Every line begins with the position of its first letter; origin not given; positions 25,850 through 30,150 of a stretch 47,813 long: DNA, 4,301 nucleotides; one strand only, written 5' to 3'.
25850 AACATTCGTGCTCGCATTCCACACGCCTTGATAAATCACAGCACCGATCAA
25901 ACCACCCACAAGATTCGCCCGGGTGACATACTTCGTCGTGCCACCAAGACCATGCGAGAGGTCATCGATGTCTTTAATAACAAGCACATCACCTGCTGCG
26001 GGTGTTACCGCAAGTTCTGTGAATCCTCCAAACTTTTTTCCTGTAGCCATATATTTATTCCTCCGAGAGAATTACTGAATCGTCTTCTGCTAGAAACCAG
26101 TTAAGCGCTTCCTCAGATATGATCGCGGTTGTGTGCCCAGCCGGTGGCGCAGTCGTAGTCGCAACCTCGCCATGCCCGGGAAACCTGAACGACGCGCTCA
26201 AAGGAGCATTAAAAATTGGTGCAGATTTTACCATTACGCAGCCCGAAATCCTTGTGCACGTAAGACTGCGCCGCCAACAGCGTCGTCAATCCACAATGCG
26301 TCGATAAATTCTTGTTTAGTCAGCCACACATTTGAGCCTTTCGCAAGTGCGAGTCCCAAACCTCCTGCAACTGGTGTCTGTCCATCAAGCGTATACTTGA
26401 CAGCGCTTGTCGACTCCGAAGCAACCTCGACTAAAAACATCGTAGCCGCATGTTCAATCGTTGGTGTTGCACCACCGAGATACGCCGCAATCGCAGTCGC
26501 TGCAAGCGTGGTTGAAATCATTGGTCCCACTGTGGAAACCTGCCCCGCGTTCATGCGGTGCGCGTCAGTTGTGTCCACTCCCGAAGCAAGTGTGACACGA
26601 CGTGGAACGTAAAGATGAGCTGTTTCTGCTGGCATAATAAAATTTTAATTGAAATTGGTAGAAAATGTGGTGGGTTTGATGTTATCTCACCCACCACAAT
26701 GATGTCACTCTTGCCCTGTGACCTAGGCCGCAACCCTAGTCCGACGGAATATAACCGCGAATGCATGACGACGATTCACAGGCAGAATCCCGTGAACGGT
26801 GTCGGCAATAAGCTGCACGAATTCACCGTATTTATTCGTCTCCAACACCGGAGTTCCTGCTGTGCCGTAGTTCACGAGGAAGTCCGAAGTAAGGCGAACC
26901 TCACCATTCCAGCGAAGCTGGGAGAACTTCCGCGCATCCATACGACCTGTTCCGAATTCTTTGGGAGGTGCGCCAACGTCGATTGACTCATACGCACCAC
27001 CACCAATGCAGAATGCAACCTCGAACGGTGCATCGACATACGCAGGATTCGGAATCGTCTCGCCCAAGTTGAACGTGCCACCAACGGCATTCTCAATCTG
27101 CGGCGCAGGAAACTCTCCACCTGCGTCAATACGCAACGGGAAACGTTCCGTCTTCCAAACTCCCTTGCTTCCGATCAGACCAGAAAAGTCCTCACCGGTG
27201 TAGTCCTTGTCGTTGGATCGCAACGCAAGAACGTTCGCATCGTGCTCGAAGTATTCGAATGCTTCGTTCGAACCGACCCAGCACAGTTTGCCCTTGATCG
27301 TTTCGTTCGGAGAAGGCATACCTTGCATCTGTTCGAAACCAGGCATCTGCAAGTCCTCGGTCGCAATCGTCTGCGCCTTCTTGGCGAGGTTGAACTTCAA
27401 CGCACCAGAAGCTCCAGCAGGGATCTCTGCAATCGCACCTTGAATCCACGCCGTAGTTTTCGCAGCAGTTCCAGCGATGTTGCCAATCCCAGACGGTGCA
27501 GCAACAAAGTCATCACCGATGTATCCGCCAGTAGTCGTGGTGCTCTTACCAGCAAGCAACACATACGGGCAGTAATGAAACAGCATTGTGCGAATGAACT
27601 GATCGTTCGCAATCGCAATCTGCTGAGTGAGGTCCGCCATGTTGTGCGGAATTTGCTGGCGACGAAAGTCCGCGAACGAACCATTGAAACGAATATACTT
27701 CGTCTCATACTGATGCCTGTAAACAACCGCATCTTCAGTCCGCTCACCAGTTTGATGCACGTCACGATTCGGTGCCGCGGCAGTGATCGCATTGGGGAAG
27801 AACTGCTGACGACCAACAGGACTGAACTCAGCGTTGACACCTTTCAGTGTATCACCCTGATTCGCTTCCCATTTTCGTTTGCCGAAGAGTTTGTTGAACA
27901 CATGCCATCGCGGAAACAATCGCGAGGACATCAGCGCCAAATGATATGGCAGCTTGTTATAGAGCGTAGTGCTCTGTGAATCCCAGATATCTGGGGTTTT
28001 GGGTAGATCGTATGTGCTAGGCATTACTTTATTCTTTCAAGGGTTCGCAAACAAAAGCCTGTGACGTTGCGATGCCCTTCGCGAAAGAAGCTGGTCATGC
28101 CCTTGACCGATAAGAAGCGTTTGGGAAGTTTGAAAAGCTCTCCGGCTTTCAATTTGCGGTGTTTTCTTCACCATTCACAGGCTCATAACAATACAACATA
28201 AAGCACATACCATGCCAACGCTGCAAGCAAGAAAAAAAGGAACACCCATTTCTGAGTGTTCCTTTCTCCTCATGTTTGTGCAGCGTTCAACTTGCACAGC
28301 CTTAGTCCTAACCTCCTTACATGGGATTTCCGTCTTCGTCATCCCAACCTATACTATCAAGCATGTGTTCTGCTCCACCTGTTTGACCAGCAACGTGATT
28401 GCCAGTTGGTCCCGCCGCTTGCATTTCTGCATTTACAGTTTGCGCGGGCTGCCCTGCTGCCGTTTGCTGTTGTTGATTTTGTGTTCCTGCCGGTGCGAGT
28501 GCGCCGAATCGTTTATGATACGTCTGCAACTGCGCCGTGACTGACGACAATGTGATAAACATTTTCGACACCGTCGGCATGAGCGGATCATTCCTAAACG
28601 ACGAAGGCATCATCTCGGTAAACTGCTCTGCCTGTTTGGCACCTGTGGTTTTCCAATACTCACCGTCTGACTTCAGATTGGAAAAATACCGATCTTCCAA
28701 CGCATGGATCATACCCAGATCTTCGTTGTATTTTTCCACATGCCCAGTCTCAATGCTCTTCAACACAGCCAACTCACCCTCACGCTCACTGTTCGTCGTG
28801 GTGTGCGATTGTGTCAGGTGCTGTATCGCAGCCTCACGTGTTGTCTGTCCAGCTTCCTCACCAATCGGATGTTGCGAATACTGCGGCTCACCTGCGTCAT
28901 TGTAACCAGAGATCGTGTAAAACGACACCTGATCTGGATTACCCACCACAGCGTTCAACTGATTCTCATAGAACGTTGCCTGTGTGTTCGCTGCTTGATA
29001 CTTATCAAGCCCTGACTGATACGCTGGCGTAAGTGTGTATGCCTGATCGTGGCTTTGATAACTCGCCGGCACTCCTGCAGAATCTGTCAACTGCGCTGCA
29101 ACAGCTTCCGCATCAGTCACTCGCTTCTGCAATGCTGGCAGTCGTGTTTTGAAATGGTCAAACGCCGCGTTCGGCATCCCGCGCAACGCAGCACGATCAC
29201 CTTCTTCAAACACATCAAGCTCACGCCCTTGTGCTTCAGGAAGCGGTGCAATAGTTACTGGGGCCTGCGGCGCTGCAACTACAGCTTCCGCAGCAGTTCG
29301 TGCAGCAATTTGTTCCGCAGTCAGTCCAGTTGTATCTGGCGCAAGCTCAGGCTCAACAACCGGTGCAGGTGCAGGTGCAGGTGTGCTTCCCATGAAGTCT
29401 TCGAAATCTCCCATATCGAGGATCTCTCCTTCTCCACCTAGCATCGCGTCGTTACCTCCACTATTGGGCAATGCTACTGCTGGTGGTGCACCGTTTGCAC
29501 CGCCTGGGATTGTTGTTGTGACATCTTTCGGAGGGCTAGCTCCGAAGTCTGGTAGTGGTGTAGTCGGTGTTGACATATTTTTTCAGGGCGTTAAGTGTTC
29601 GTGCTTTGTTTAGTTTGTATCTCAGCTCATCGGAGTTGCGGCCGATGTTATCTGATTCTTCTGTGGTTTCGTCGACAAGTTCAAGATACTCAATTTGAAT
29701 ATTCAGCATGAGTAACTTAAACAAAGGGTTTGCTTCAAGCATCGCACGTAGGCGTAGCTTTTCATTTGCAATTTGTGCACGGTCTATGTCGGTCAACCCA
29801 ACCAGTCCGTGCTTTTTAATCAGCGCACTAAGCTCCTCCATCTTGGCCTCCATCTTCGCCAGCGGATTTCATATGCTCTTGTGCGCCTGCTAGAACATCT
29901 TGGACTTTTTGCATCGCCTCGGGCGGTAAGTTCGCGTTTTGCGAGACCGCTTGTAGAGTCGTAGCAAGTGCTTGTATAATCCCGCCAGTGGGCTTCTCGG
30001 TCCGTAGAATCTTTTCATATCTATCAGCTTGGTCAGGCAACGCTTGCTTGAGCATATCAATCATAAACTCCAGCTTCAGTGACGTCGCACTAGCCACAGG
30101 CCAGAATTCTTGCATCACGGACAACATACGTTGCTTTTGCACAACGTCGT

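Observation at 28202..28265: Terminator followed immediately by a sigma-54 promoter in front of the major capsid gene; promoter nearly identical to one on the other arm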

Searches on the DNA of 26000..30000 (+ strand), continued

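Call 110: search_with_rna_model(model_id=R1, sources=[L001, L002, L003, L004, L005, L006, L007, L008, L009, L010, L011, L012, L013, L014, L015, L016, L017, L018, L019, L020, L021, L022, L023, L024, L025, L026, L027, L028, L029, L030, L031, L032, L033, L034, L035, L036, L037, L038, L039, L040, L041, L042, L043, L044, L045, L046, L047, L048, L049, L050, L051, L052, L053, L054, L055, L056, L057, L058, L059, L060, L061, L062, L063, L064, L065, L066, L067, L068, L069, L070, L071, L072, L155, L156, L157, L158], max_evalue=1)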
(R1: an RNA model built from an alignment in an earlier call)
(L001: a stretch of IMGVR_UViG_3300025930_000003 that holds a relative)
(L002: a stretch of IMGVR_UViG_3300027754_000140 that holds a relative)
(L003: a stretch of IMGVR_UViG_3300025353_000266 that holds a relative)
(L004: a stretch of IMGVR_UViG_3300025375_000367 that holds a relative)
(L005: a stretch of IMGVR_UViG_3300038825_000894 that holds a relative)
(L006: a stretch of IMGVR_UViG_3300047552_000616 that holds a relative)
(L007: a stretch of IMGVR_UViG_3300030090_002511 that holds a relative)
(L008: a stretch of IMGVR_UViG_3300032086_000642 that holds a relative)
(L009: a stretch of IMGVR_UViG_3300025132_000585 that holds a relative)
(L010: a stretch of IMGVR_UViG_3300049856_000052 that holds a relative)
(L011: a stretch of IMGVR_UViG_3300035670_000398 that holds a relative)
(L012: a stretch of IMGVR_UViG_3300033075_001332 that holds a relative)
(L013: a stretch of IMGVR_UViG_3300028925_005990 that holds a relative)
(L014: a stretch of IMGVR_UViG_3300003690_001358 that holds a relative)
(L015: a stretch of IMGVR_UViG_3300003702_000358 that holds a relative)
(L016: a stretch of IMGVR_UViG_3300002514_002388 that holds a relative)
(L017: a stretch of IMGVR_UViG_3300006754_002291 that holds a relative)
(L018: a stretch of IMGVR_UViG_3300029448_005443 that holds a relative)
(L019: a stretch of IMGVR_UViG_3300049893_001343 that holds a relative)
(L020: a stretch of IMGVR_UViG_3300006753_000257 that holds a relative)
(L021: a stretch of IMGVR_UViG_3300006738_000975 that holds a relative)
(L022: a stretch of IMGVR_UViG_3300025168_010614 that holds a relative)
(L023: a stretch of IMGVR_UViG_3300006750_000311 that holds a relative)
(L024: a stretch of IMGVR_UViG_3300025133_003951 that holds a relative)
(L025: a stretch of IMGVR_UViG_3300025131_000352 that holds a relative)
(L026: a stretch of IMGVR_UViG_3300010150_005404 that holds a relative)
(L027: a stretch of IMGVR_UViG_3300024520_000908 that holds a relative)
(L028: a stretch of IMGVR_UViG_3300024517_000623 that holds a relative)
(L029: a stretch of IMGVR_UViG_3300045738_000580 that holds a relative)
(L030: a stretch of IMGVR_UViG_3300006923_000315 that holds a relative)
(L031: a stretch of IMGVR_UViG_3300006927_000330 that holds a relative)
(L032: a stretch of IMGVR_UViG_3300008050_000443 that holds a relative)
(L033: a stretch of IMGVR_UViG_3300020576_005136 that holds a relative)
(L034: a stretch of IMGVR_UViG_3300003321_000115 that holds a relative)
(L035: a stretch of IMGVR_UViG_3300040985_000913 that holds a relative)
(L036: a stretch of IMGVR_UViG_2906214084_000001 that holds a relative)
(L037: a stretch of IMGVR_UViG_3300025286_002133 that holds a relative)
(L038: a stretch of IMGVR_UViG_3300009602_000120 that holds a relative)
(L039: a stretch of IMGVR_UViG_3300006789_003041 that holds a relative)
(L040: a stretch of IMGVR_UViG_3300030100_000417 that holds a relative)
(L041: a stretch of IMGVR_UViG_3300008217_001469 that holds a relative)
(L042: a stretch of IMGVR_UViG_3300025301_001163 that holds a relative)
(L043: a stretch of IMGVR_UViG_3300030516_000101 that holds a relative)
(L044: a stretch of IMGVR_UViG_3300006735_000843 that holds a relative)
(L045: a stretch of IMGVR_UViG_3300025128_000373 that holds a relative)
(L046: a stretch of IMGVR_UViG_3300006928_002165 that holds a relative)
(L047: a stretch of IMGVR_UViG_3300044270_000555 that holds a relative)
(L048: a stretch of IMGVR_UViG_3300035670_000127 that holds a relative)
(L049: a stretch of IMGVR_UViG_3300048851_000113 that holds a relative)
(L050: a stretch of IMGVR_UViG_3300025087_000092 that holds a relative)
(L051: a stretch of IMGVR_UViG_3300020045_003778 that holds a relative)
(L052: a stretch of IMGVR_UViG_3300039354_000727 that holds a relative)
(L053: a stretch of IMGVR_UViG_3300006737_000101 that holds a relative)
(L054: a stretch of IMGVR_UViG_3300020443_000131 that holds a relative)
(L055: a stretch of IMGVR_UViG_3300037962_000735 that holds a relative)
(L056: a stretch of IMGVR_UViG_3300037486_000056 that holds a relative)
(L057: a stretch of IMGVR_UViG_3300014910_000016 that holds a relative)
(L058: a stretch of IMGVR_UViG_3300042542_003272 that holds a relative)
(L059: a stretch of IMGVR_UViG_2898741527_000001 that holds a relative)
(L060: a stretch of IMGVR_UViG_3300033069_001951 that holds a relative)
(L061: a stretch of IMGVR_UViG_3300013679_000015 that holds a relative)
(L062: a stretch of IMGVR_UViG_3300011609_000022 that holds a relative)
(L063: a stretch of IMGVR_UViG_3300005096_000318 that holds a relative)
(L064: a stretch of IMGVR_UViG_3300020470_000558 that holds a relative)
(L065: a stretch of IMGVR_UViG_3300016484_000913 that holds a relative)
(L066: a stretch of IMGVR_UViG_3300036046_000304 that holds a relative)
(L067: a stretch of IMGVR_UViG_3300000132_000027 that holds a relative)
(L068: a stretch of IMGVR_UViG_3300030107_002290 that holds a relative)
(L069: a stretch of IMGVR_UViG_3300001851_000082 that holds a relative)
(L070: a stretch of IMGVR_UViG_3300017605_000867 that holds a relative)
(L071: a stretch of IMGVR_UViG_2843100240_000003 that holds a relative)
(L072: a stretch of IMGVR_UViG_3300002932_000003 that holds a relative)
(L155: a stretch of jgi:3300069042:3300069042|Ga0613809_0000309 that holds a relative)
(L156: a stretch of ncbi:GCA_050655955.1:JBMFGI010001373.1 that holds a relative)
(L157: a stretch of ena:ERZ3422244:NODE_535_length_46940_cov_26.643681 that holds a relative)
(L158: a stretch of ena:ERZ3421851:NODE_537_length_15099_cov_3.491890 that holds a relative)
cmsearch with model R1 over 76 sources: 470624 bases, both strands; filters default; matches with E-value up to 1: 6.
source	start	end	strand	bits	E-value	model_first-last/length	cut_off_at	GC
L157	9900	9937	+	27.4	0.001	1-38/38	no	0.53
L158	7216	7253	+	27.4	0.001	1-38/38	no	0.53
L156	5112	5149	+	25.7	0.003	1-38/38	no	0.45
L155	9899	9936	+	23.3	0.013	1-38/38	no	0.5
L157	9939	9962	+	17.3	0.49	15-38/38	no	0.54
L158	7255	7278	+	17.3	0.49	15-38/38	no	0.54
